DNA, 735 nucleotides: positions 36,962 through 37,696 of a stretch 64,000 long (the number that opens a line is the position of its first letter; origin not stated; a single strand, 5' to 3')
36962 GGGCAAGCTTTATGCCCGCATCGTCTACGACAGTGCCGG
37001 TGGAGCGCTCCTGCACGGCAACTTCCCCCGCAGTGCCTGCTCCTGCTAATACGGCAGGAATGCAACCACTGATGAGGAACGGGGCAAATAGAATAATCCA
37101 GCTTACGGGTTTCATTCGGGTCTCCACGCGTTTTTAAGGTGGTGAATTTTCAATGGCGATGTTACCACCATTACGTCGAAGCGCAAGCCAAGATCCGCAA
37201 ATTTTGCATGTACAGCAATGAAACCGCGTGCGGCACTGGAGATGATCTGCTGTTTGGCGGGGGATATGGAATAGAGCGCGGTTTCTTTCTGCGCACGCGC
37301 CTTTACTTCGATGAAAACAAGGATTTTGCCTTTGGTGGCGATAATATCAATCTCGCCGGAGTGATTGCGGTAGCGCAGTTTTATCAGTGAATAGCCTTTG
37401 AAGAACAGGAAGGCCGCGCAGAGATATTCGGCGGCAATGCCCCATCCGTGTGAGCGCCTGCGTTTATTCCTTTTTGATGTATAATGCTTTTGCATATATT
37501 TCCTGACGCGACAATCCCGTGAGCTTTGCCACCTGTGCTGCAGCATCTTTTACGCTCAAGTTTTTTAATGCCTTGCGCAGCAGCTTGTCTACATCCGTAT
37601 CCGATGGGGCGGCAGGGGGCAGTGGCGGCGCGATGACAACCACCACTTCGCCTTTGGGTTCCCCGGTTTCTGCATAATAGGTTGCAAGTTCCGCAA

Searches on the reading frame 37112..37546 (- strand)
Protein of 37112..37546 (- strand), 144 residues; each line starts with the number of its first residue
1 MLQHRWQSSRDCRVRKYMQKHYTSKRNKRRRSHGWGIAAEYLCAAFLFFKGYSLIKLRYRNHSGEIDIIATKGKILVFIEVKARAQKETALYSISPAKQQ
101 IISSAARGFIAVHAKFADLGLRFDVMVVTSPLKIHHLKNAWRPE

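Call 28: search_protein_families(library=pfam, proteins=[window:37112-37546:-], max_evalue=0.01)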
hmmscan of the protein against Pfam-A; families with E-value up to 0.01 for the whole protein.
window:37112-37546:- (144 aa): 4 families
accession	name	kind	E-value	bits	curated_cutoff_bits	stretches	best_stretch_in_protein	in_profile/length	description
PF02021.23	UPF0102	-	4.5e-19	69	23.6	1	39-128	1-80/80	Uncharacterised protein family UPF0102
PF01870.24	Hjc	-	0.0021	18.4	21.1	1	66-116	31-81/93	Archaeal holliday junction resolvase (hjc)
PF14281.12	PDDEXK_4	-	0.0047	17.3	22.3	1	32-89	61-102/183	PD-(D/E)XK nuclease superfamily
PF13635.12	DUF4143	-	0.0067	16.6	28.1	0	34-83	105-159/160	Domain of unknown function (DUF4143)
